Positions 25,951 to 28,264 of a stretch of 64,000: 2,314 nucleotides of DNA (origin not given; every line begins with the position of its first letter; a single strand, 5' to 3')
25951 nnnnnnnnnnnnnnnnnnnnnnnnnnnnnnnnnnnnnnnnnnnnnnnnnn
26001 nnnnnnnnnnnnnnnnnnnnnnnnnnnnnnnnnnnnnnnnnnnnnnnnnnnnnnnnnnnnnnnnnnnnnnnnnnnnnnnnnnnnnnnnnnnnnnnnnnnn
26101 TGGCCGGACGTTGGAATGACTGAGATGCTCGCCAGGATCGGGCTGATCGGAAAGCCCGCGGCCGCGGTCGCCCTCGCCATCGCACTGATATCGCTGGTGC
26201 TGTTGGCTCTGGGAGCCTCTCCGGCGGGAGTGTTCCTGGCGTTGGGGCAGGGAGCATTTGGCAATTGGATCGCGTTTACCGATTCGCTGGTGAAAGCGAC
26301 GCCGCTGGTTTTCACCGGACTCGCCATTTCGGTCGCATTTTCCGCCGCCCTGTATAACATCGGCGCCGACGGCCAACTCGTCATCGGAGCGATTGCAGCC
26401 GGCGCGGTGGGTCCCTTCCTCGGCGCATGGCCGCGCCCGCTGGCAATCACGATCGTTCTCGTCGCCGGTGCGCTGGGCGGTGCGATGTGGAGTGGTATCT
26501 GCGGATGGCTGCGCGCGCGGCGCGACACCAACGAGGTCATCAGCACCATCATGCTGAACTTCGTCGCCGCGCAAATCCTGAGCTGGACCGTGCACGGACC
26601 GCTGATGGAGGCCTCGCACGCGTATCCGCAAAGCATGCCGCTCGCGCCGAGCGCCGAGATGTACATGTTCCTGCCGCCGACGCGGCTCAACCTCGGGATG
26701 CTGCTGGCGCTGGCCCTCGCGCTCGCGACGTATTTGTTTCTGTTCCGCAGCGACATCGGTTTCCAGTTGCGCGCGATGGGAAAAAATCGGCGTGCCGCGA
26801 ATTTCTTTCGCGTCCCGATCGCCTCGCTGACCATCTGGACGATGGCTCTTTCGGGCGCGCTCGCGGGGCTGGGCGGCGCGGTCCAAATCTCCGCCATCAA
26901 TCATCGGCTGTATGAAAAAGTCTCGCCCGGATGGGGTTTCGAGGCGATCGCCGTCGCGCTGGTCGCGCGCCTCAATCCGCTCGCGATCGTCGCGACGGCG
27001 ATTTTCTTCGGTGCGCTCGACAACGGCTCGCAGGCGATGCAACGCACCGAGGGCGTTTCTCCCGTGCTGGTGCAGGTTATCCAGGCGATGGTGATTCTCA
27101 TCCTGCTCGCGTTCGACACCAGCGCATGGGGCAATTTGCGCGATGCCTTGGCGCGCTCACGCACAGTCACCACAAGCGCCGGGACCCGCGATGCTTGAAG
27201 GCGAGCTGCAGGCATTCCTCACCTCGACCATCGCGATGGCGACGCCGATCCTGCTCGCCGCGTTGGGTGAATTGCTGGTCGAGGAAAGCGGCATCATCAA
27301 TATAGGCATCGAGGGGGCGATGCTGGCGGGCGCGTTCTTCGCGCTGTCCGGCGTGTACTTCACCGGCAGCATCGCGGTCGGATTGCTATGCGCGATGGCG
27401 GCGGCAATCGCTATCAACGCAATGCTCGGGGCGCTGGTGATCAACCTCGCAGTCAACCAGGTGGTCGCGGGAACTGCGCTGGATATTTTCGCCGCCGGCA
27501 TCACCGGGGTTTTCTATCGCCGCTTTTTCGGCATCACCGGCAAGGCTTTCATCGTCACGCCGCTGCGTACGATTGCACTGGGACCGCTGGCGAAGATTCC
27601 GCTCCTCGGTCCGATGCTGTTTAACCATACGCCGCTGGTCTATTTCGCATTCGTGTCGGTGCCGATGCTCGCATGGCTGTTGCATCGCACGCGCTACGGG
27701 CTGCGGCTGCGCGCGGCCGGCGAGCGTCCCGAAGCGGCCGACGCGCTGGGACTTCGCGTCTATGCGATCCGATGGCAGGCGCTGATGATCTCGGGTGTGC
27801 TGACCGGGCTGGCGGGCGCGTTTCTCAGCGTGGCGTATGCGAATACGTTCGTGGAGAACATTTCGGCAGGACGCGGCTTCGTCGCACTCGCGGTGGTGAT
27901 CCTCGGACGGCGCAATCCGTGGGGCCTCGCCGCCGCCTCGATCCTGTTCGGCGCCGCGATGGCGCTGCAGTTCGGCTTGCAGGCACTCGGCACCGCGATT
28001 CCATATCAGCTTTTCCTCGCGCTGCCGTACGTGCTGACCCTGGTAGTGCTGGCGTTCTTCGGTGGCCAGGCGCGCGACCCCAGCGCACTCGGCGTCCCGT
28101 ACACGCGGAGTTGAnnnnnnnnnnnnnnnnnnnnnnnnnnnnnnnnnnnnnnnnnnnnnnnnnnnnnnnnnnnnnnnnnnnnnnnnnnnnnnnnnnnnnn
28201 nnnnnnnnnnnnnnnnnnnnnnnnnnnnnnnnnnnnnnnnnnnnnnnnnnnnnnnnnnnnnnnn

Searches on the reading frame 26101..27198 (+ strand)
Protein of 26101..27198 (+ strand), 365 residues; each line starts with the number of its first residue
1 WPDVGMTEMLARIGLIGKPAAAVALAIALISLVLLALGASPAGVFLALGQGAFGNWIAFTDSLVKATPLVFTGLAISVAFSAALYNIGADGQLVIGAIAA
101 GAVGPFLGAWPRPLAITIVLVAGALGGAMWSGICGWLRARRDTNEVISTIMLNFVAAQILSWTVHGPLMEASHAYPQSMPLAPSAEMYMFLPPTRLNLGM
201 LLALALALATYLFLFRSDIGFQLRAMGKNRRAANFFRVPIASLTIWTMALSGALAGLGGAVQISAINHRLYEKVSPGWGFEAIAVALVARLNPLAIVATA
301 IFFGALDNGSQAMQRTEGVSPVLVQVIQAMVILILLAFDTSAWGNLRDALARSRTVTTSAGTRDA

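Call 20: search_protein_families(library=pfam, max_evalue=0.01, proteins=[window:26101-27198:+])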
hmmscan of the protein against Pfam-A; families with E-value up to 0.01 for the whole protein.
window:26101-27198:+ (365 aa): 1 family
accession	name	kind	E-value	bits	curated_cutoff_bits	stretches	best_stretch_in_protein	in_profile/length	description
PF02653.21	BPD_transp_2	-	6.7e-41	140.6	26.8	1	61-336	4-269/269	Branched-chain amino acid transport system / permease component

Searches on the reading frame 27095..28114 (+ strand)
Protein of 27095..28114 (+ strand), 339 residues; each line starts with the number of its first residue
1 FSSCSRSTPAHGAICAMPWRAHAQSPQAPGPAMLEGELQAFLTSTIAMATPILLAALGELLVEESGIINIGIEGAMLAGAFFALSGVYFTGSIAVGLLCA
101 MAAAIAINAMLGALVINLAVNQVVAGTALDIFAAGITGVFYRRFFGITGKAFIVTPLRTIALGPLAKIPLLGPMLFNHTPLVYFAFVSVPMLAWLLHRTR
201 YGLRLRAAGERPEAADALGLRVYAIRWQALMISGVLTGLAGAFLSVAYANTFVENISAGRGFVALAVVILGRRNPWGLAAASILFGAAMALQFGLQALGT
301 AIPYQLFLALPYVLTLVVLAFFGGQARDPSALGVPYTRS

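Call 20: search_protein_families(library=pfam, max_evalue=0.01, proteins=[window:27095-28114:+])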
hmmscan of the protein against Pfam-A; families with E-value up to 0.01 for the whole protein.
window:27095-28114:+ (339 aa): 1 family
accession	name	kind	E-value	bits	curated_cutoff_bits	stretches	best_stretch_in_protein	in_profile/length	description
PF02653.21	BPD_transp_2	-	4.2e-36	124.9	26.8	1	43-319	3-269/269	Branched-chain amino acid transport system / permease component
